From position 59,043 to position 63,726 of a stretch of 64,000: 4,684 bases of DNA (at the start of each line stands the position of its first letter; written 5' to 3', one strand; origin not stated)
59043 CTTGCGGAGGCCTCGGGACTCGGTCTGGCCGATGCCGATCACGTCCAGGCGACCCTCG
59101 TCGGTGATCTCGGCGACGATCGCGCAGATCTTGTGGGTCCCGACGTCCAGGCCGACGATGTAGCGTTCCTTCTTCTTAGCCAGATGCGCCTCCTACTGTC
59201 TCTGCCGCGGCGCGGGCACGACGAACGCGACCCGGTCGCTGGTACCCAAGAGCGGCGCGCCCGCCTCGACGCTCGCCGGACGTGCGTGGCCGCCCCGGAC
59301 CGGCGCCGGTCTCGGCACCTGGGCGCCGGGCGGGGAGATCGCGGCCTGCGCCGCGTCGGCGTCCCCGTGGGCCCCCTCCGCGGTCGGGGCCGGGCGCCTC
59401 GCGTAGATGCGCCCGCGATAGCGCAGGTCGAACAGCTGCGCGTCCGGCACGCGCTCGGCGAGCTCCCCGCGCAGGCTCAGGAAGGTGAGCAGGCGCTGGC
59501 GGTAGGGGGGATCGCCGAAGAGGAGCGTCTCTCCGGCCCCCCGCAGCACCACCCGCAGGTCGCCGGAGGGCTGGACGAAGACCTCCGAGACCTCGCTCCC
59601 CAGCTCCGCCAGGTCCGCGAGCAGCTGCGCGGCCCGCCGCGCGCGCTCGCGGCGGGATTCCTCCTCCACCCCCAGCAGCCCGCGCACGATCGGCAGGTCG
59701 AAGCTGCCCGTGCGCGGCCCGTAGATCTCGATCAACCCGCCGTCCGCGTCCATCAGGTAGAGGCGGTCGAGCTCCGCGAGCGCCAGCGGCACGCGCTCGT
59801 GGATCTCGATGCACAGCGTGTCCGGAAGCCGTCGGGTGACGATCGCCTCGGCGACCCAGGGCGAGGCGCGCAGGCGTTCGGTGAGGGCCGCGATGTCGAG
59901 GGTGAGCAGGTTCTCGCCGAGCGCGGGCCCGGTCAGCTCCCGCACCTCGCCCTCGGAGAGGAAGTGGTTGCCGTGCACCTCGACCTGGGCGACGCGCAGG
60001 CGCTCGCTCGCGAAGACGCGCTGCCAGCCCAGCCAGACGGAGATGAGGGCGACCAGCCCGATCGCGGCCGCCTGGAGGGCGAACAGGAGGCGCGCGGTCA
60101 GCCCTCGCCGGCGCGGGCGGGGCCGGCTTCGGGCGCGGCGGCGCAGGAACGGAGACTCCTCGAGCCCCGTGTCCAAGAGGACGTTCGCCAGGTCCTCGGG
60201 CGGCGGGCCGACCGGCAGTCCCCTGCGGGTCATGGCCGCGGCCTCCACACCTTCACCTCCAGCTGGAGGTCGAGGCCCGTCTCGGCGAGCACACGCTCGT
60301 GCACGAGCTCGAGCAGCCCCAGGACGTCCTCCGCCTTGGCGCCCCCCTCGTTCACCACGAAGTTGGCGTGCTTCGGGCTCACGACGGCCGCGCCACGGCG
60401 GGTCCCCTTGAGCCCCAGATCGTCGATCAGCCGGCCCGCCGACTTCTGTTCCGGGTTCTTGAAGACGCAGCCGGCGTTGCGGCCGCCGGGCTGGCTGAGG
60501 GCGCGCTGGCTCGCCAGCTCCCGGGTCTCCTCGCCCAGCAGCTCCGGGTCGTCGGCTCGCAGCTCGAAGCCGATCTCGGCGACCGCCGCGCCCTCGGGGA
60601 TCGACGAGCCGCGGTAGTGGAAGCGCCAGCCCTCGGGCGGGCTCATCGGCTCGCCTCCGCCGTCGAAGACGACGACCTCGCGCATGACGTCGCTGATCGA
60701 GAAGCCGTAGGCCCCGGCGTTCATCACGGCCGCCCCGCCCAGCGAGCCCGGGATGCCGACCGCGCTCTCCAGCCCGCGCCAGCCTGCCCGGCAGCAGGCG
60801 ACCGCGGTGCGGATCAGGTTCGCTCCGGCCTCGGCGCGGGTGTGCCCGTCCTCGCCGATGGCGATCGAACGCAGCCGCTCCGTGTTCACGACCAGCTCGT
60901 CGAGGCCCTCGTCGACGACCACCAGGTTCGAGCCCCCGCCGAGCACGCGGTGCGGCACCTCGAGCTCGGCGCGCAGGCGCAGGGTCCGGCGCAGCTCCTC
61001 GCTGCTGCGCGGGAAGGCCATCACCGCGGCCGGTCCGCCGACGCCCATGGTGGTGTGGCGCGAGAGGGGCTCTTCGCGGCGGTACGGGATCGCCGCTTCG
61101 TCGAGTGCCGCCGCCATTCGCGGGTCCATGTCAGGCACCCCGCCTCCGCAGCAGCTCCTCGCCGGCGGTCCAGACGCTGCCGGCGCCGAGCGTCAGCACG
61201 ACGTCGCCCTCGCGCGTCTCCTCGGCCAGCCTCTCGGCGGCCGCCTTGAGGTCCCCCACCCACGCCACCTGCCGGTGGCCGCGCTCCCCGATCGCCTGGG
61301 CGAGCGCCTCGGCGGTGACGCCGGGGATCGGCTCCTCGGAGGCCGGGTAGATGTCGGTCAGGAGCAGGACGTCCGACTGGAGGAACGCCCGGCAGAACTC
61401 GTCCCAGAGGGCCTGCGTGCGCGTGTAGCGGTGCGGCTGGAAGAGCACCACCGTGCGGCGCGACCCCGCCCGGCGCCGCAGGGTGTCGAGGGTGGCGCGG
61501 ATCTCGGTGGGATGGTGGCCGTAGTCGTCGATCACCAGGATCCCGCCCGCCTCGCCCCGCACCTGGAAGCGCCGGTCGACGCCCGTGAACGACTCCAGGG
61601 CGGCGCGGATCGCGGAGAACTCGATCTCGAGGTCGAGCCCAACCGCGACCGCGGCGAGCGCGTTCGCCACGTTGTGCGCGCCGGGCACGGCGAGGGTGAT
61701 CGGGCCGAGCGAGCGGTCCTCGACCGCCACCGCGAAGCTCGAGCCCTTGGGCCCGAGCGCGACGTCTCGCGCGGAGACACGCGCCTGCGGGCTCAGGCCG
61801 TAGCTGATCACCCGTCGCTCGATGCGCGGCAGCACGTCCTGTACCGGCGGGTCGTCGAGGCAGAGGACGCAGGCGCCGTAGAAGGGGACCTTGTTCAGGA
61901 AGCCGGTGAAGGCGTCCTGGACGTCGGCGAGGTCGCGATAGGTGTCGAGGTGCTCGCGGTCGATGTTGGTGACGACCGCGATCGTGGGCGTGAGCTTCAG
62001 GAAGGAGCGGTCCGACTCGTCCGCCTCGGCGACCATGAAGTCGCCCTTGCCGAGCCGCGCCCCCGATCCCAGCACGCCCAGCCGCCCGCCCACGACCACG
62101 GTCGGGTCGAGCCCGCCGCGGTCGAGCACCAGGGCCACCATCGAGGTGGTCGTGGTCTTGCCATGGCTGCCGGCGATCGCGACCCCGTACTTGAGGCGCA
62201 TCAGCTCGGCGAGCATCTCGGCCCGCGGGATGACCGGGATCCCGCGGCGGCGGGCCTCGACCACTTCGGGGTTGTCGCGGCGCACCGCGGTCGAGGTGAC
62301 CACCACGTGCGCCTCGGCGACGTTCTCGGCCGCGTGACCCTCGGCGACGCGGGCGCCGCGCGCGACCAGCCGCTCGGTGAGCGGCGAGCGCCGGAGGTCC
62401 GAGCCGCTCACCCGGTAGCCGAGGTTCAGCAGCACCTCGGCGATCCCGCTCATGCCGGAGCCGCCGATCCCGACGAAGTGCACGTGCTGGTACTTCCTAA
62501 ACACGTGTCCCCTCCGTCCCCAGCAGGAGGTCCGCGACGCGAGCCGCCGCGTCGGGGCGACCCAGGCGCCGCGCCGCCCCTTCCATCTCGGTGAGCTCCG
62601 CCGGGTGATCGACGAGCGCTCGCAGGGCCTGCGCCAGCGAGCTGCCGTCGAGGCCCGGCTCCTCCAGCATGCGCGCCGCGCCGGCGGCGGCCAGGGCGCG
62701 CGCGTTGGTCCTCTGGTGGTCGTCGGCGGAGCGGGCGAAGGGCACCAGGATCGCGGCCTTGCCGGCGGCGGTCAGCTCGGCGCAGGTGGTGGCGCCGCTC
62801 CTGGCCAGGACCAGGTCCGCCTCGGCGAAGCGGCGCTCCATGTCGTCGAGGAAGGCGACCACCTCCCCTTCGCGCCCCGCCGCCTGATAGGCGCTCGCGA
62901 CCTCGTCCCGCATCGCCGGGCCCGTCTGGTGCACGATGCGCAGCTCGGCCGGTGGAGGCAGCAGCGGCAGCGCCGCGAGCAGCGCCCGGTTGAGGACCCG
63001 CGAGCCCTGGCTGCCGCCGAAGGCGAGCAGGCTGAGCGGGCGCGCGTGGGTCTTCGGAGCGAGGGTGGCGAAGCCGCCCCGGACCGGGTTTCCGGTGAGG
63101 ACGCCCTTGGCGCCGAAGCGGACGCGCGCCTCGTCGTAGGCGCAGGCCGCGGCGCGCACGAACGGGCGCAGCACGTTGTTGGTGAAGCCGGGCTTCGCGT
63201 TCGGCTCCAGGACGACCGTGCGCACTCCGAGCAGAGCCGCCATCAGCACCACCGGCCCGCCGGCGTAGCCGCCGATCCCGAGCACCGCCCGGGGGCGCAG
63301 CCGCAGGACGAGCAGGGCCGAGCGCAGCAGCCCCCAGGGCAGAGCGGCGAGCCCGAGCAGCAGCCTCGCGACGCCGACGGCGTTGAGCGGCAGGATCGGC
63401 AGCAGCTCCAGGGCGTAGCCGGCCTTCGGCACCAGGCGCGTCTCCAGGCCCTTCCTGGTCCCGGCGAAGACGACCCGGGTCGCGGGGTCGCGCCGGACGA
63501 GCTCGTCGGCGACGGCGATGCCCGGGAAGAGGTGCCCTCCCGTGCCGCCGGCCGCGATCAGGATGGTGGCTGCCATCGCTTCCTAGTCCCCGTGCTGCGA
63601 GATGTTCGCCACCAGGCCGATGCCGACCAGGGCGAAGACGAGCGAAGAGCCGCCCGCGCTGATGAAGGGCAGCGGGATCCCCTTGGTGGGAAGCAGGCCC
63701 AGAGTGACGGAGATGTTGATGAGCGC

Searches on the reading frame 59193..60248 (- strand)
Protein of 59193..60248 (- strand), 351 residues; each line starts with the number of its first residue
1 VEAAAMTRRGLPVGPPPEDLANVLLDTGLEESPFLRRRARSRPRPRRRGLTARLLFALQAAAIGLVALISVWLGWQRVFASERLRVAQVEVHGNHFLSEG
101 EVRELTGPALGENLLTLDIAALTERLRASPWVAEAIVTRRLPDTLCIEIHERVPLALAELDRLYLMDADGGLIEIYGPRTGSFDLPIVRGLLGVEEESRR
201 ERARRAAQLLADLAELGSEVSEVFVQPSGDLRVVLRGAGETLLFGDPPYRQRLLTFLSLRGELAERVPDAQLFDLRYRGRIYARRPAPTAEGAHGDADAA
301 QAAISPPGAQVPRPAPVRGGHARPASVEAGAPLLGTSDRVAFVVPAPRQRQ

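Call 74: search_protein_families(library=pfam, proteins=[window:59193-60248:-], max_evalue=0.0001)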
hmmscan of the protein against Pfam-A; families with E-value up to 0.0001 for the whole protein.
window:59193-60248:- (351 aa): 1 family
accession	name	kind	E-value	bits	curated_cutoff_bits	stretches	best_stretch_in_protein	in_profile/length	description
PF08478.15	POTRA_1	-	5.7e-18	65.4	23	1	85-152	2-69/69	POTRA domain, FtsQ-type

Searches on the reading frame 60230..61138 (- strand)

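Call 74: search_protein_families(library=pfam, proteins=[window:60230-61138:-], max_evalue=0.0001)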
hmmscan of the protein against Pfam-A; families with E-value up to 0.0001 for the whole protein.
window:60230-61138:- (302 aa): 2 families
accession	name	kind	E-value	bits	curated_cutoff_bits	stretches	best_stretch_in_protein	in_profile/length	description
PF02873.21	MurB_C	-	3.8e-29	101.2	27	1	203-297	4-98/99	UDP-N-acetylenolpyruvoylglucosamine reductase, C-terminal domain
PF01565.28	FAD_binding_4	-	6.5e-17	62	26.4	1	38-163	2-134/139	FAD binding domain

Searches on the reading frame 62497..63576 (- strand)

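Call 74: search_protein_families(library=pfam, proteins=[window:62497-63576:-], max_evalue=0.0001)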
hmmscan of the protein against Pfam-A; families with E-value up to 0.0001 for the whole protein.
window:62497-63576:- (359 aa): 2 families
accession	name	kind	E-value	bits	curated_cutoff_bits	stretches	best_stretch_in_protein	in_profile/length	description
PF04101.22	Glyco_tran_28_C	-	3.2e-36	125.3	22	1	184-346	3-165/166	Glycosyltransferase family 28 C-terminal domain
PF03033.26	Glyco_transf_28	-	2.1e-24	86.6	26.2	1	5-143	1-137/139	Glycosyltransferase family 28 N-terminal domain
